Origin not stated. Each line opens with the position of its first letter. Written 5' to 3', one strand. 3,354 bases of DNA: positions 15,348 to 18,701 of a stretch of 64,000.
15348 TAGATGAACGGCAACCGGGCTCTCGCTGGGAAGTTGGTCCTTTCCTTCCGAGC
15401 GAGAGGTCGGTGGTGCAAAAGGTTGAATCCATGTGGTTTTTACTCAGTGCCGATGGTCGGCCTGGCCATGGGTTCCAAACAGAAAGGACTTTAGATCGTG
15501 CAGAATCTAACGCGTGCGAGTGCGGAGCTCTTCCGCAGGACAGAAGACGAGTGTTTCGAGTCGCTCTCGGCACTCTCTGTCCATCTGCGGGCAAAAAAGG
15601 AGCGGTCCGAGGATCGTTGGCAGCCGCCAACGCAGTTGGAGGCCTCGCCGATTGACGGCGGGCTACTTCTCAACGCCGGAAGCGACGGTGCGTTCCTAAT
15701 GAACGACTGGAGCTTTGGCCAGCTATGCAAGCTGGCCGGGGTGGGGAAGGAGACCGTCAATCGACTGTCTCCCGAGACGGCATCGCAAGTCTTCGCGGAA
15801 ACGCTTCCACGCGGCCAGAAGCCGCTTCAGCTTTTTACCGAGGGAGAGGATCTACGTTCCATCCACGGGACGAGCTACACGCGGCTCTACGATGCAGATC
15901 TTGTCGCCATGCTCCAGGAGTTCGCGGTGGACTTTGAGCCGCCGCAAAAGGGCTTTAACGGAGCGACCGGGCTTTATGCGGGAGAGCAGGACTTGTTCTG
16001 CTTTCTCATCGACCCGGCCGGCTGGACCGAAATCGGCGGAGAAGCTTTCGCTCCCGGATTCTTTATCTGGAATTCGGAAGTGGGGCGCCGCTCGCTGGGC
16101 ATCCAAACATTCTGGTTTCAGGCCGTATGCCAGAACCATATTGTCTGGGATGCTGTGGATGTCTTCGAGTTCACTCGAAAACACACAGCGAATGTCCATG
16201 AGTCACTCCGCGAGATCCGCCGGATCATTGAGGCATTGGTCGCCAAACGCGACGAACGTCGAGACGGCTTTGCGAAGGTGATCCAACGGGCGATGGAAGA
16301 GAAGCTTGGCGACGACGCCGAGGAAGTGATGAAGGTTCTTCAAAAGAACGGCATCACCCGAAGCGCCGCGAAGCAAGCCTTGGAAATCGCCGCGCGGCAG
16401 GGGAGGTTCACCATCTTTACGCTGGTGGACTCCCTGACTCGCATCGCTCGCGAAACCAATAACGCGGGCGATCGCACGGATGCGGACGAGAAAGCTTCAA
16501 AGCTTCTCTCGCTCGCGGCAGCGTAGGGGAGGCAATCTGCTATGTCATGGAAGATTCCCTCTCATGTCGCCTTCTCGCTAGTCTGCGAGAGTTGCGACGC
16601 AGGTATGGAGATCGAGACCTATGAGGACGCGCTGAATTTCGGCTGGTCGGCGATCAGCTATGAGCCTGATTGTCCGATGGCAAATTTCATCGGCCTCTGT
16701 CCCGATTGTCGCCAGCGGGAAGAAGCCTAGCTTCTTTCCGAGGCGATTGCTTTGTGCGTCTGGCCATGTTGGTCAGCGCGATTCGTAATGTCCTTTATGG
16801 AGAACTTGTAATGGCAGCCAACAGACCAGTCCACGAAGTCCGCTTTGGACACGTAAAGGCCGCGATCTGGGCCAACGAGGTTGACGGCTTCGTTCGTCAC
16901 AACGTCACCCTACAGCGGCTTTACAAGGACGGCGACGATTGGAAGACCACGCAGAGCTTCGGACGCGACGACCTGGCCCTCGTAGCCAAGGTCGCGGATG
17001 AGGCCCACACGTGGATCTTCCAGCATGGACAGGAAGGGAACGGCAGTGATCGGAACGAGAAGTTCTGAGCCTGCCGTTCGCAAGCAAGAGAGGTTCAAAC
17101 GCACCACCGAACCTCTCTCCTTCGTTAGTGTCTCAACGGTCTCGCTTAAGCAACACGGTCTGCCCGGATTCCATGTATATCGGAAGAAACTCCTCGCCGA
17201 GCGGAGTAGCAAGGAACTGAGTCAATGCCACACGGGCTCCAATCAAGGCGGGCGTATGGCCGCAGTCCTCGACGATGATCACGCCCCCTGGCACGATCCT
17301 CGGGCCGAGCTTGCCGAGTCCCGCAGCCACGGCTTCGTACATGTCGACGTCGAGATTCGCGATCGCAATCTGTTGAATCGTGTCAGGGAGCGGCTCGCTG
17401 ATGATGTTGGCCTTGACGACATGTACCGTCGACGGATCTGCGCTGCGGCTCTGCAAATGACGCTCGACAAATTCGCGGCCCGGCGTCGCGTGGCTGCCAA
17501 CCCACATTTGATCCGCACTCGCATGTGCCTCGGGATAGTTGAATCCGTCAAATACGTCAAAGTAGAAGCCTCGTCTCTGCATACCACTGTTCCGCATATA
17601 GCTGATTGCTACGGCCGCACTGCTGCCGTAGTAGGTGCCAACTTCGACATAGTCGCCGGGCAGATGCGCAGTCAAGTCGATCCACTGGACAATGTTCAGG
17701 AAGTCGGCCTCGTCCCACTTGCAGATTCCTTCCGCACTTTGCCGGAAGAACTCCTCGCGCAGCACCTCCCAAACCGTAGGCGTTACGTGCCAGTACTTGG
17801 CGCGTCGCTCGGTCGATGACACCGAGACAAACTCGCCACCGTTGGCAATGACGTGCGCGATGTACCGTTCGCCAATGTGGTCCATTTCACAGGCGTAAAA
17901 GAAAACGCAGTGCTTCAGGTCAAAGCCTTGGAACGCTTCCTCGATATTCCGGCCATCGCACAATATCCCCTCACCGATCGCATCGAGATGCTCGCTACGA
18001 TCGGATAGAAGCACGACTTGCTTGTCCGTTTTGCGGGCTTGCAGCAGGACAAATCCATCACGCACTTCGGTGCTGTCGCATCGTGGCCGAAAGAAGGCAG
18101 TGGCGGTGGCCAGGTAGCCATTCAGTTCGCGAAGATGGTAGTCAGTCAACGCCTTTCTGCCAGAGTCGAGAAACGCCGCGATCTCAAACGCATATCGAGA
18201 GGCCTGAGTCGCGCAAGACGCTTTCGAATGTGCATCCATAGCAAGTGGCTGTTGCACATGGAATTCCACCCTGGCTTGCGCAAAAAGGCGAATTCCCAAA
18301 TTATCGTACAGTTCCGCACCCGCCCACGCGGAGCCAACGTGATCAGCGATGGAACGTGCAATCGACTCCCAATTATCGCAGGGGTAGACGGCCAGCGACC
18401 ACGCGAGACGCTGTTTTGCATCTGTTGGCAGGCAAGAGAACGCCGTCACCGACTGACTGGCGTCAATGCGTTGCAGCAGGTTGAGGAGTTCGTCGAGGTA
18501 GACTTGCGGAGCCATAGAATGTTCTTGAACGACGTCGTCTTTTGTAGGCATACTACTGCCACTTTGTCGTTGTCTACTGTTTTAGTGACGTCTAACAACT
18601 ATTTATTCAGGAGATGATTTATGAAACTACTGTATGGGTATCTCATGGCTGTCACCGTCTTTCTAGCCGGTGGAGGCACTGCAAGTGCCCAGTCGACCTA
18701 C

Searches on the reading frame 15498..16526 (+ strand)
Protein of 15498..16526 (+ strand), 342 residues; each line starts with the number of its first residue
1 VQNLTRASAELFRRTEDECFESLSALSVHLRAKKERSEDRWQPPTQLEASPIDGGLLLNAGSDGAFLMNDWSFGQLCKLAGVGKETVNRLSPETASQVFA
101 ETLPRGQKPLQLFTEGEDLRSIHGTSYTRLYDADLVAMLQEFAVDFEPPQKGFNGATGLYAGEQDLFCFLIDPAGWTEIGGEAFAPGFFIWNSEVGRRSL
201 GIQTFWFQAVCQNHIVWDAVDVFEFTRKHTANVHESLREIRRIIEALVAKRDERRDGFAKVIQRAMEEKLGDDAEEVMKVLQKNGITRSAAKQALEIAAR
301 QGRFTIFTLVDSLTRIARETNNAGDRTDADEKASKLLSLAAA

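Call 46: search_protein_families(library=pfam, proteins=[window:15498-16526:+], max_evalue=0.0001)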
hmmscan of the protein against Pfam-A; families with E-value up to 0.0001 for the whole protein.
window:15498-16526:+ (342 aa): 1 family
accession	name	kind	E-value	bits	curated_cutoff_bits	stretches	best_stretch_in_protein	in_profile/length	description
PF06067.16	DUF932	-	8.9e-06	26.1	23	1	175-305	53-180/227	Domain of unknown function (DUF932)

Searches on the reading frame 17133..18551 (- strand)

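Call 68: search_protein_families(library=pfam, proteins=[window:17133-18551:-], max_evalue=0.0001)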
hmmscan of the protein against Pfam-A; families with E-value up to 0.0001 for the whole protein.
window:17133-18551:- (472 aa): 2 families
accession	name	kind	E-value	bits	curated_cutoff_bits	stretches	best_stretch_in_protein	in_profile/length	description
PF05711.17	TylF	-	8.3e-14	51.9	23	1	294-435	88-234/264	Macrocin-O-methyltransferase (TylF)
PF13578.12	Methyltransf_24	-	3.5e-07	31.5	26.3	1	302-430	1-105/105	Methyltransferase domain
